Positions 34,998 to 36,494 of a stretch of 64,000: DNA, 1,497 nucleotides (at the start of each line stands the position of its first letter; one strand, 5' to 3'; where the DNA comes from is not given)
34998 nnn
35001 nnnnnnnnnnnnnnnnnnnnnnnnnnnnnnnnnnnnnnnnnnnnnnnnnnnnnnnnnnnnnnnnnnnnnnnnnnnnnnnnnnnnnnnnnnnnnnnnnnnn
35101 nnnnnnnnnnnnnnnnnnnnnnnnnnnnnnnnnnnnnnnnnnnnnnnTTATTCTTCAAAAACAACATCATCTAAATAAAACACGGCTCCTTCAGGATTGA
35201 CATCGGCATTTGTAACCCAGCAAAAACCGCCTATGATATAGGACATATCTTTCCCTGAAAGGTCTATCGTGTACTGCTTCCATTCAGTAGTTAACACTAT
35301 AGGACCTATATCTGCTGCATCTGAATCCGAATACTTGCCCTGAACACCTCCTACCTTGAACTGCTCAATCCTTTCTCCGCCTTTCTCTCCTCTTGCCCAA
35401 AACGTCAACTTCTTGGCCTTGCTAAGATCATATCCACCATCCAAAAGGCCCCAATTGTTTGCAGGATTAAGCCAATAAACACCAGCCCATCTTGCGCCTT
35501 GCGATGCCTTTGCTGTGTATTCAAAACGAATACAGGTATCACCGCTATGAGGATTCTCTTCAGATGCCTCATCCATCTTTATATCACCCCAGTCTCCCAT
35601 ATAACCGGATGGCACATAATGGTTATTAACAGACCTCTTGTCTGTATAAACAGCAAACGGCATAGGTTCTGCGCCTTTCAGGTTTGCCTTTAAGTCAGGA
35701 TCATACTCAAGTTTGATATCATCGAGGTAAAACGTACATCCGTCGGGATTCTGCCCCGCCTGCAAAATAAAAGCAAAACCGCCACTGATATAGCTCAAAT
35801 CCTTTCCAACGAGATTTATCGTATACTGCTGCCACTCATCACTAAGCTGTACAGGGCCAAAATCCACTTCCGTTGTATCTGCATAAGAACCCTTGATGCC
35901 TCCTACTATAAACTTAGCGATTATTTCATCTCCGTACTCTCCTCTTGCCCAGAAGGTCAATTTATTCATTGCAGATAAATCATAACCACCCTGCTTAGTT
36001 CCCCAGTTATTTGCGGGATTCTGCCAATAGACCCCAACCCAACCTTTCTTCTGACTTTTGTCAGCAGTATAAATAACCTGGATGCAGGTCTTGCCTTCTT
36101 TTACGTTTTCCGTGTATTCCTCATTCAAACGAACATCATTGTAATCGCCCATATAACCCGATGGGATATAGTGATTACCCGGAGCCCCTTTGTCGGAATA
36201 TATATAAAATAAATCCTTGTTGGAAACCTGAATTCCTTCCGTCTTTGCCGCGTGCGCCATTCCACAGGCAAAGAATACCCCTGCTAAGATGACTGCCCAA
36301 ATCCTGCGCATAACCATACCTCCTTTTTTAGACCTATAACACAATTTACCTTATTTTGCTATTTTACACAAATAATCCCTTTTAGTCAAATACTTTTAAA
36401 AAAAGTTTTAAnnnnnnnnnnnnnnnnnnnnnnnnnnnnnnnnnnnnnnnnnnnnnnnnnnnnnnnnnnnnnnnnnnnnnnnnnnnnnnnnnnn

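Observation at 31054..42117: Polysaccharide-utilisation-like locus with paralogous clan GH-A hydrolases, a tandem-repeat putative CBM protein and an 899-aa secreted beta-barrel-like protein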

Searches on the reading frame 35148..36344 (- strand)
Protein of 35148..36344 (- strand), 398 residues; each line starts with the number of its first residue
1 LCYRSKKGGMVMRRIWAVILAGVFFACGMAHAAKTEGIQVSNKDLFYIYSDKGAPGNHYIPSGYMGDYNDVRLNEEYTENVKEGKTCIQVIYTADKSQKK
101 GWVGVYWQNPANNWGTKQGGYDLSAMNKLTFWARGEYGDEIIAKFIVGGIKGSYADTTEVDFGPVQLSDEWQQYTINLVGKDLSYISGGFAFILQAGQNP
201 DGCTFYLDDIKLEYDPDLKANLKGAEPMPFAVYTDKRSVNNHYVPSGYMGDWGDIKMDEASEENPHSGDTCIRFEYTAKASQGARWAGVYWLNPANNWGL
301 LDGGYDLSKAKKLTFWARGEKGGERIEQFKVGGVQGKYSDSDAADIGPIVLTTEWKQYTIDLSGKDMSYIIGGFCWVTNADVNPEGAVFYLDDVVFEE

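Call 3: search_protein_families(library=pfam, proteins=[window:35148-36344:-], max_evalue=0.01)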
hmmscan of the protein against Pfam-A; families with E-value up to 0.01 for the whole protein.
window:35148-36344:- (398 aa): 1 family
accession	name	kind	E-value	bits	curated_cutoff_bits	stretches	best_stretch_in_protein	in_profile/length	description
PF15911.12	Beta-prop_WDR19_2nd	-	0.0017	18.1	27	1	20-99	28-101/275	WDR19 second beta-propeller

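Call 4: search_protein_families(library=ncbifam, proteins=[window:35148-36344:-], max_evalue=0.01)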
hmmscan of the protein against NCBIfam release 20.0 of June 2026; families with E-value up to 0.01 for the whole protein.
window:35148-36344:- (398 aa): 1 family
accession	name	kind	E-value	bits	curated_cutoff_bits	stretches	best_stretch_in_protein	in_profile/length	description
NF038128.1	choice_anch_J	domain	5.5e-10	39.7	30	1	277-395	43-161/162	choice-of-anchor J domain-containing protein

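Call 7: search_solved_structures(query=window:35148-36344:-, max_evalue=10, show_alignments=2)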
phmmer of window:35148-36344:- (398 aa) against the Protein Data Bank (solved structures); distinct sequences matched with E-value up to 10: 1.
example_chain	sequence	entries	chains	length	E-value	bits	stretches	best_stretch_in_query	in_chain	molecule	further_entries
3jxs_A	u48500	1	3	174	0.96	11.7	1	313-372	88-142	Xylanase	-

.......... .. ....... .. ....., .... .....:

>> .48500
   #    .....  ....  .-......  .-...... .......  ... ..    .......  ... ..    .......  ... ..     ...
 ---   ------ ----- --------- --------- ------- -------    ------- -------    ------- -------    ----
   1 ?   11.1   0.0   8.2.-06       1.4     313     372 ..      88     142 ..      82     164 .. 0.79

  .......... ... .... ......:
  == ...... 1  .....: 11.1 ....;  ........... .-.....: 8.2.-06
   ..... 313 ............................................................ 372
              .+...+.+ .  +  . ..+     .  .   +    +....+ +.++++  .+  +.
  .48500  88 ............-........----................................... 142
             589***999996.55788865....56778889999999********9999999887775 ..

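Call 9: find_homologous_proteins(query=window:35148-36344:-)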
Query window:35148-36344:- (398 aa): 4720 proteins with E <= 0.001 among 6219 candidates; the best 120 are listed.
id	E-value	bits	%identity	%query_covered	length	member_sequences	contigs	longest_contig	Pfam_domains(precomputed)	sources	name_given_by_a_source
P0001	2.4e-269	912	100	97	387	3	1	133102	-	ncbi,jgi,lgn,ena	-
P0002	9.8e-210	715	76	97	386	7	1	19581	-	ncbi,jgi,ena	-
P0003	1.6e-207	708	75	99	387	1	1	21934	-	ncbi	-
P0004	1.5e-206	705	75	97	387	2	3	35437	-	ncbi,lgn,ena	-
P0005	1.2e-204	698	76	97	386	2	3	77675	-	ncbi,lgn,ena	-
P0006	1.1e-180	620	55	97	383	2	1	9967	-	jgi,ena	-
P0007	3.2e-174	598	64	97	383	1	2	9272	-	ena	-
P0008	3.3e-174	598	64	97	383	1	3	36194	-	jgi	-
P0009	9.3e-174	597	64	97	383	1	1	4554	-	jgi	jgi:hypothetical protein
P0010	1.3e-173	596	64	97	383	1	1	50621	-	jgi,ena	-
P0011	1.4e-173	596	64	97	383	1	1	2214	-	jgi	-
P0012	7.7e-173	594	63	97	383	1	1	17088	-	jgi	jgi:hypothetical protein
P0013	6.6e-171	587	64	97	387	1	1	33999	-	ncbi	-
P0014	1.8e-169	583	63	97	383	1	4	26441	-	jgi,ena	-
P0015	4.7e-169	581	63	97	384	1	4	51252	-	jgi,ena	-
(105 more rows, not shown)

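Call 13: find_encoding_contigs(protein=P0001, flank=10000, max_places=3)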
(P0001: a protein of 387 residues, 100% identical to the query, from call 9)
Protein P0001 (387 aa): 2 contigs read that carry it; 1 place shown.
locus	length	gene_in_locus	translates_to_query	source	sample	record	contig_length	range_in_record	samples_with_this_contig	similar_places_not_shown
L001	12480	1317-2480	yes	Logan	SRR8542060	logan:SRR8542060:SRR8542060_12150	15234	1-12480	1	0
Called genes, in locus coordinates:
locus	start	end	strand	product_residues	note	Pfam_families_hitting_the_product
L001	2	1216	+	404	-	?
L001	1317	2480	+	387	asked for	-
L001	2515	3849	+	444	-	PF02836:Glyco_hydro_2_C (weak)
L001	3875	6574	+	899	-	-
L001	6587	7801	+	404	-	PF00480:ROK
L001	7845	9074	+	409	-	-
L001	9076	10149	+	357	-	PF00482:T2SSF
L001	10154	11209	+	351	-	PF02481:DNA_processg_A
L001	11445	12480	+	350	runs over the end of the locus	PF04055:Radical_SAM, PF13186:SPASM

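Call 17: find_related_loci(query=A1, collection=genome_contigs, flank=10000)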
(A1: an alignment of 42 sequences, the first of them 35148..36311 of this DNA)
Query A1 (387 aa) in genome_contigs; peptide patterns used: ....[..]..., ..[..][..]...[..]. (x = any residue, [..] = any of these).
599 stretches matched a pattern (row limit reached: there are more); 596 encode a relative of the query (tblastn E <= 1e-3); the best 80 are kept; 80 distinct loci.
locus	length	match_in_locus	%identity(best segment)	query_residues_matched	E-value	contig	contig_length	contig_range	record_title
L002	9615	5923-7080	76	1-387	0e+0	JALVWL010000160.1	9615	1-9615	MAG: Candidatus Omnitrophota bacterium isolate M10_metabat2_scaf2bin.014 M10_NODE_3930_length_9615_cov_2.496522, whole g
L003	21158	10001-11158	76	1-387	0e+0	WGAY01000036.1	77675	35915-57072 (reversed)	MAG: Candidatus Omnitrophota bacterium isolate S143_82 k151_28341, whole genome shotgun sequence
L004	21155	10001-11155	74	1-386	0e+0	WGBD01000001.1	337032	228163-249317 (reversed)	MAG: Candidatus Omnitrophota bacterium isolate S143_95 k151_10649, whole genome shotgun sequence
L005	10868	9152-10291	62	1-386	1e-168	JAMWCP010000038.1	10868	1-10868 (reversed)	MAG: Candidatus Omnitrophota bacterium isolate QZM4_1.bins.254.Tibet NODE_17986_length_10868_cov_1.366819, whole genome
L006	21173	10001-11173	63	7-386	3e-167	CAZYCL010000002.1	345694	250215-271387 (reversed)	MAG TPA_asm: uncultured Planctomycetales bacterium isolate binchicken_co44_116 genome assembly, contig: NODE_16_length_3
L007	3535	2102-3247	61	1-386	7e-174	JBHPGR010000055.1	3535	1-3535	Candidatus Omnitrophota bacterium isolate SAG AM-311-N03 NODE_55_length_3535_cov_22.030362, whole genome shotgun sequenc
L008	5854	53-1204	62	2-386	3e-168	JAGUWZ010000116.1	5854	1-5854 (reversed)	MAG: Candidatus Omnitrophota bacterium isolate DeMMO4_15 c_000000001653, whole genome shotgun sequence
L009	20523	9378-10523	62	1-386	4e-166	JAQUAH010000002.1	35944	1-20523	MAG: Candidatus Omnitrophota bacterium isolate STC_8 NODE_2343_length_35944_cov_2.810341_Sandtown_C, whole genome shotgu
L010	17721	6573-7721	61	1-386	4e-166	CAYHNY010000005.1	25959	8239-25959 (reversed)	MAG TPA_asm: uncultured Planctomycetales bacterium isolate ERP119705_co14_517 genome assembly, contig: NODE_1568_length_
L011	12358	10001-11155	63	1-386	2e-165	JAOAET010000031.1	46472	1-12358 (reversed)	MAG: Candidatus Omnitrophota bacterium isolate SKW267 k141_1733437, whole genome shotgun sequence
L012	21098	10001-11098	62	20-386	3e-165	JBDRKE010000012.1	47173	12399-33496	MAG: Candidatus Omnitrophota bacterium isolate MEGAHIT-group-1.695 k141_9866521, whole genome shotgun sequence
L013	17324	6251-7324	64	29-386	2e-165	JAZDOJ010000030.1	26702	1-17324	MAG: Candidatus Omnitrophota bacterium isolate MEGAHIT-group-0.767 k141_20488708, whole genome shotgun sequence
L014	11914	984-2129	60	1-386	8e-165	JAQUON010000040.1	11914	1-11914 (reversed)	MAG: Candidatus Omnitrophota bacterium isolate STD1_201 NODE_14579_length_11914_cov_2.944600_Sandtown_D1, whole genome s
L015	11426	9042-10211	60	1-386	9e-165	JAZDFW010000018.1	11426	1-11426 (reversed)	MAG: Candidatus Omnitrophota bacterium isolate MEGAHIT-group-0.225 k141_14980699, whole genome shotgun sequence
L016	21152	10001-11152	62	7-386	2e-164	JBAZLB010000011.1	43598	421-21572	MAG: Candidatus Omnitrophota bacterium isolate SO_2017_LW4_158 scaffold_2074_c1_LW137-91_2017, whole genome shotgun sequ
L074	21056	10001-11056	62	35-386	7e-157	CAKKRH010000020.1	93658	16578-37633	Omnitrophica bacterium GWA2_41_15 isolate Hainich-H52-bin157-1 genome assembly, contig: H52-bin157_1_Hain_H52_02um_R3_71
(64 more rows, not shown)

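Call 22: predict_structure(alignment_id=A1)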
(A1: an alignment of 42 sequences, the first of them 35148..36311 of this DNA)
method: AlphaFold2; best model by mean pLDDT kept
length: 387 residues; sequences in the alignment: 42
mean_pLDDT: 86.8   pTM: 0.79
mean pLDDT of the five models: 86.8, 85.0, 84.7, 84.6, 81.7
residues with pLDDT >= 90: 237; 70-90: 98; 50-70: 28; < 50: 24
segments of 3 or more residues with pLDDT < 50: 1-3, 9-23, 102-104
pLDDT, mean of each block of 10 residues (from residue 1): 51 44 55 81 85 90 92 94 91 80 60 94 96 89 85 93 95 91 90 97 91 87 90 86 92 95 95 92 60 88 98 97 87 97 98 94 94 97 97
secondary structure, 60 per line:
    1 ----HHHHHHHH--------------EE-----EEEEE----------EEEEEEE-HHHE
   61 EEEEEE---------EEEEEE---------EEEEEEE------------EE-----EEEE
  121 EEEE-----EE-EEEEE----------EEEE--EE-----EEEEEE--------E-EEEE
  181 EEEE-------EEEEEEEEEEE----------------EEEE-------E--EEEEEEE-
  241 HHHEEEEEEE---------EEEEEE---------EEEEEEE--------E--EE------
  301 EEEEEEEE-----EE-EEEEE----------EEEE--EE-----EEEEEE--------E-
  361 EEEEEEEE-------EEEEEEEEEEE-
elements in order: H5-12 E34-38 E49-55 E60-66 E76-81 E91-97 E117-124 E133-137 E148-151 E161-166 E177-184 E192-202 E219-222 E233-239 E244-250 E260-265 E275-281 E301-308 E317-321 E332-335 E345-350 E361-368 E376-386

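Call 59: search_protein_families(library=pfam, proteins=[L012:12440-14167:+, L012:7468-9852:+, L016:12571-14193:+, L074:14019-17168:+], max_evalue=0.01)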
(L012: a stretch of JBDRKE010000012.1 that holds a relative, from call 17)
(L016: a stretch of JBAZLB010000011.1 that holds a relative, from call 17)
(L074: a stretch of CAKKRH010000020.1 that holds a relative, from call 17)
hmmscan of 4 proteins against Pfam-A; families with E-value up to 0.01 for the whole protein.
L012:12440-14167:+ (576 aa): 1 family
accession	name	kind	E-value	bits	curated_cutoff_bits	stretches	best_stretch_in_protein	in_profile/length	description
PF13174.12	TPR_6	-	0.00017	22.5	26.3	0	414-440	2-28/33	Tetratricopeptide repeat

L012:7468-9852:+ (795 aa): 4 families
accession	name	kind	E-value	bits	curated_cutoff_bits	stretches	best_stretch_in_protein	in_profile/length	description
PF02836.23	Glyco_hydro_2_C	-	1.6e-10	41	21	1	498-601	40-143/302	Glycosyl hydrolases family 2, TIM barrel domain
PF03198.20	Glyco_hydro_72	-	2.6e-06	27.4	25.9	1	494-700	54-263/314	Glucanosyltransferase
PF13174.12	TPR_6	-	8.7e-06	26.5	26.3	1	123-152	2-31/33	Tetratricopeptide repeat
PF07719.23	TPR_2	-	0.0026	18.2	27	0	121-152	1-32/34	Tetratricopeptide repeat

L016:12571-14193:+ (541 aa): 1 family
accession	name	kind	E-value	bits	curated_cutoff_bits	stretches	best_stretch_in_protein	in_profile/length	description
PF13174.12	TPR_6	-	8.5e-06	26.5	26.3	0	305-334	3-32/33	Tetratricopeptide repeat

L074:14019-17168:+ (1050 aa): 4 families
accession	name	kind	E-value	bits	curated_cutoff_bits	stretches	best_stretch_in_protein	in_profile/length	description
PF07719.23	TPR_2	-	7.8e-06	26.1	27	1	60-92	2-34/34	Tetratricopeptide repeat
PF00515.34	TPR_1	-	0.00031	20.9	27.8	1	61-92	3-34/34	Tetratricopeptide repeat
PF13414.12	TPR_11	-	0.0031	17.6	26.8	1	68-95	3-30/42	TPR repeat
PF09244.16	Suc_Porlyase_C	-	0.0063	17.4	23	0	997-1043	2-47/67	Sucrose phosphorylase, C-terminal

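Call 61: search_protein_representatives(alignment_id=A1)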
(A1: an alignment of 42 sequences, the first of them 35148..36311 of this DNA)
Query: 42 sequences, 385 profile positions. Proteins with E-value up to 0.001 (for the whole library): 3027; up to 1e-10: 2144; up to 1e-30: 768. The best 150 are listed.
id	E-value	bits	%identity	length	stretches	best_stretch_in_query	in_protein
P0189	0.0e+00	1197.8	-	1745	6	44-385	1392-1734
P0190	9.2e-221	749.1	-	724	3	39-385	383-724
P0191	2.4e-193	658.8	-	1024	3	33-385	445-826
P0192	6.0e-188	641.1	-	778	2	24-385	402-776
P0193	2.4e-182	622.6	-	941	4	44-385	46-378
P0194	9.6e-161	551.5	-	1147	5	32-201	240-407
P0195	5.2e-160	549.1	-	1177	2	215-385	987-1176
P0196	3.1e-150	516.9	-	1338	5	32-203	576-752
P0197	2.7e-144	497.3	-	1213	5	42-167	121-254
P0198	8.4e-129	446.3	-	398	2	210-384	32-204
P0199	2.9e-125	434.7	-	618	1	25-385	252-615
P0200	1.6e-124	432.3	-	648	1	27-385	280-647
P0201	5.0e-111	387.8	-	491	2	225-385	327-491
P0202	1.2e-108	380.0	-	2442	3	29-384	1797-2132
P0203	3.7e-108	378.4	-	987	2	214-385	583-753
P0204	3.3e-107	375.3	-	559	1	33-385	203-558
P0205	3.3e-107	375.2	-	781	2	227-384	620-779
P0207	3.6e-106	371.8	-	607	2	29-384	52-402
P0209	5.0e-104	364.8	-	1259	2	32-322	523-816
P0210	2.0e-103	362.8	-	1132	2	45-385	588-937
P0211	3.3e-103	362.1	-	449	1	31-385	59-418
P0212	3.1e-102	358.9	-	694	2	30-203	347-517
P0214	5.3e-98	345.0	-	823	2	210-385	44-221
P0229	1.1e-84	301.1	-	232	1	212-385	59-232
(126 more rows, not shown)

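Call 62: search_protein_families(library=pfam, proteins=[P0190, P0191, P0192, P0193, P0194, P0195, P0196, P0197, P0199, P0204], max_evalue=0.0001)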
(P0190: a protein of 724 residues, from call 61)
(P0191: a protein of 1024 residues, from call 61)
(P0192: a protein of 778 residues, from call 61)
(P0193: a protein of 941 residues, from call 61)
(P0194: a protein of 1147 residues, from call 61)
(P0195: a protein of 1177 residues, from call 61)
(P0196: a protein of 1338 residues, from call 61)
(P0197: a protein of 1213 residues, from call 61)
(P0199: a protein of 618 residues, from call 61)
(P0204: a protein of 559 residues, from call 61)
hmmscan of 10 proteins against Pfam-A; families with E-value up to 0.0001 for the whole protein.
P0190 (724 aa): 0 families

P0191 (1024 aa): 2 families
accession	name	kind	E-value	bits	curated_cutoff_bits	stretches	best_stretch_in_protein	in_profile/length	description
PF00332.24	Glyco_hydro_17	-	1.9e-07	31.4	28.2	1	96-180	222-301/306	Glycosyl hydrolases family 17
PF21582.3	CBM30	-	1.1e-05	25.9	27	0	531-591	78-137/170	Carbohydrate binding domain 30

P0192 (778 aa): 0 families

P0193 (941 aa): 1 family
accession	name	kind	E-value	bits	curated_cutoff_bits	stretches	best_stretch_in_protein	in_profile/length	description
PF21582.3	CBM30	-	2.2e-07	31.4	27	0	661-725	77-144/170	Carbohydrate binding domain 30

P0194 (1147 aa): 3 families
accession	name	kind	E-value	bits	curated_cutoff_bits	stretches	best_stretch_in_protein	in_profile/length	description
PF22073.2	Cep192_D4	-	4.2e-10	40.2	35.5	1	963-1068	2-110/112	Cep192 domain 4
PF22544.2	HYDIN_VesB_CFA65-like_Ig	-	4.9e-07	30.3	25.5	1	964-1062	2-96/100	HYDIN/CFA65/VesB-like, Ig-like domain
PF15780.11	ASH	-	5.7e-07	30.1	27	1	970-1055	12-92/98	Abnormal spindle-like microcephaly-assoc'd, ASPM-SPD-2-Hydin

P0195 (1177 aa): 1 family
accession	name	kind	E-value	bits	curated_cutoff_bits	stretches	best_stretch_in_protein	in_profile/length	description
PF00332.24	Glyco_hydro_17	-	5.6e-13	49.6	28.2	1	400-482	222-305/306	Glycosyl hydrolases family 17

P0196 (1338 aa): 2 families
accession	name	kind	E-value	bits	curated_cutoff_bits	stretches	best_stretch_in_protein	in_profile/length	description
PF05048.19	NosD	-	1.6e-42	145.8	23.6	2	184-354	62-211/212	Periplasmic copper-binding protein (NosD)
PF13229.12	Beta_helix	-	5.6e-18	65.5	25.9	1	101-238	11-149/158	Right handed beta helix region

P0197 (1213 aa): 1 family
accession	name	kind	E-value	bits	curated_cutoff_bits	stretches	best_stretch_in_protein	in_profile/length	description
PF00041.27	fn3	-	4e-08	33.8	25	1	986-1076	1-81/84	Fibronectin type III domain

P0199 (618 aa): 0 families

P0204 (559 aa): 0 families
